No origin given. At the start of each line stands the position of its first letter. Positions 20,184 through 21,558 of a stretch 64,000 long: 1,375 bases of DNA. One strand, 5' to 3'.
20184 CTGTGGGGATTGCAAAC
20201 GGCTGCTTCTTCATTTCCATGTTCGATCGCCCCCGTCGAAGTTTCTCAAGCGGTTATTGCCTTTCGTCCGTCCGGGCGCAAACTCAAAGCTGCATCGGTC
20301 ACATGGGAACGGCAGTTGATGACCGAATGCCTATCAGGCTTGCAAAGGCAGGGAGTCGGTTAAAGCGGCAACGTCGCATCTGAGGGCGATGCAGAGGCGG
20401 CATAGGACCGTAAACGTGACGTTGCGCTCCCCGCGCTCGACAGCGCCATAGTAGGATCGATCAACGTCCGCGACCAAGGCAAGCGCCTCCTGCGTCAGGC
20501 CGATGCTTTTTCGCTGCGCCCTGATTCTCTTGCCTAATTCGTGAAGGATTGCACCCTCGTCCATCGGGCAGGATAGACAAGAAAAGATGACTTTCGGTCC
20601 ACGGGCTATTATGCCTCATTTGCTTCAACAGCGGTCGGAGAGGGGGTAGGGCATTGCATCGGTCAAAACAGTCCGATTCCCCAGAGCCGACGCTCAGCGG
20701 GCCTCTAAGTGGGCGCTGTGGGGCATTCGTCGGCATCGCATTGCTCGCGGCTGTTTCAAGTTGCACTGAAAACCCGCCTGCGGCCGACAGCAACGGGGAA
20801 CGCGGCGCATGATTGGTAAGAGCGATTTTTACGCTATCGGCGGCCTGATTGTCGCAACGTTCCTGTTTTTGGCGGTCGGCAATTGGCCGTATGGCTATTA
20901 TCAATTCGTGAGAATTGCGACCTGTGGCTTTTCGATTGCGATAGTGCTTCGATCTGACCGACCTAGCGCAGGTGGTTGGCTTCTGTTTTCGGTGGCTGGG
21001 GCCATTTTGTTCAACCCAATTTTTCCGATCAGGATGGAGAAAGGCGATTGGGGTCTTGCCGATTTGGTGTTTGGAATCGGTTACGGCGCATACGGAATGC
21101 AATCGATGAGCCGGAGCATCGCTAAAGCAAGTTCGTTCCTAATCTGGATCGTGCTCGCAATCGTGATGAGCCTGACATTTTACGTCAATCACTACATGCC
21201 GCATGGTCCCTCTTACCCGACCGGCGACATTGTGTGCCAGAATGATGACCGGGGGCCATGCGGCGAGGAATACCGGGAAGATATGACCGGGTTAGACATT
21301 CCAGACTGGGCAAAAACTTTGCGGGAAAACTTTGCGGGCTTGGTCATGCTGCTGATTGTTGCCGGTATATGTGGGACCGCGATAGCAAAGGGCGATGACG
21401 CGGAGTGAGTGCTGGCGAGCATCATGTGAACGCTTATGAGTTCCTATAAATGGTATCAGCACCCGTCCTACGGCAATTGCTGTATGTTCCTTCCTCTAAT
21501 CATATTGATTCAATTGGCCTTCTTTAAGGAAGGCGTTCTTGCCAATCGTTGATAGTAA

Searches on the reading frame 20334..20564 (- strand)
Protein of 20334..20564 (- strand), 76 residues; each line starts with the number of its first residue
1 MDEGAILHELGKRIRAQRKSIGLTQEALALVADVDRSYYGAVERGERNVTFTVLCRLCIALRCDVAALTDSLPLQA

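Call 4: search_protein_families(library=pfam, proteins=[window:20334-20564:-], max_evalue=1)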
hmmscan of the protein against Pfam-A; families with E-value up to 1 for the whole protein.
window:20334-20564:- (76 aa): 4 families
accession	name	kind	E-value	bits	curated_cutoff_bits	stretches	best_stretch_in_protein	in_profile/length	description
PF01381.28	HTH_3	-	6.2e-13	49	23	1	14-66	1-53/55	Helix-turn-helix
PF13560.12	HTH_31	-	8.5e-11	42.4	27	1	9-66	1-59/64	Helix-turn-helix domain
PF12844.13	HTH_19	-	0.00059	20.1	30.2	1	11-50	1-40/64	Helix-turn-helix domain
PF13443.12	HTH_26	-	0.017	15.8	22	1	24-66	12-55/63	Cro/C1-type HTH DNA-binding domain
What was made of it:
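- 20334..20564 (-): XRE-family HTH gene (76 aa), a conserved backbone gene of this island family. HTH_3 E=6e-13 (call 4).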

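Call 106: search_protein_families(library=padloc, proteins=[window:20334-20564:-], max_evalue=0.001)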
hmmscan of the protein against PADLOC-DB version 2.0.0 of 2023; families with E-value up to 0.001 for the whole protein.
window:20334-20564:- (76 aa): 10 families
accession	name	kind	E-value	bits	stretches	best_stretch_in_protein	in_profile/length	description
PDLC03664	Control_protein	-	1.7e-14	52.1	1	4-63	8-67/74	control protein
PDLC03665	Control_protein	-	2.9e-12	44.7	1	11-68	10-68/77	control protein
PDLC03666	Control_protein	-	1.3e-11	42.8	1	8-66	5-63/77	control protein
PDLC03671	Control_protein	-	2e-10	38.7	1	10-68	15-73/84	control protein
PDLC02926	HTH_VI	-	1.6e-08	32.7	1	10-68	2-60/92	-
PDLC03953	RmrA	-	1e-06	26.2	1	9-59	5-55/373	-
PDLC04142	capH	-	1.2e-06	27.6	1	8-67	5-60/103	capH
PDLC03668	Control_protein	-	1.3e-06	26.8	1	13-54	12-53/79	control protein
PDLC03536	REase_II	-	2.1e-06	25.5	1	9-70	10-71/237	Type II restriction enzyme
PDLC03951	RmrA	-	0.00049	17.2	1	11-71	10-70/400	-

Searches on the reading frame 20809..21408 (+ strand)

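Call 4: search_protein_families(library=pfam, proteins=[window:20809-21408:+], max_evalue=1)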
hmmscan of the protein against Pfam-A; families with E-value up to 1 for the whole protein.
window:20809-21408:+ (199 aa): 1 family
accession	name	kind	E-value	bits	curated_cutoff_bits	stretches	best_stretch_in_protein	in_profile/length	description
PF20619.3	DUF6804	-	1.1e-16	61.3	27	1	13-91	7-85/91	Family of unknown function (DUF6804)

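Call 106: search_protein_families(library=padloc, proteins=[window:20809-21408:+], max_evalue=0.001)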
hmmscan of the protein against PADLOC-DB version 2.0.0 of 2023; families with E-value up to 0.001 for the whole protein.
window:20809-21408:+ (199 aa): 0 families
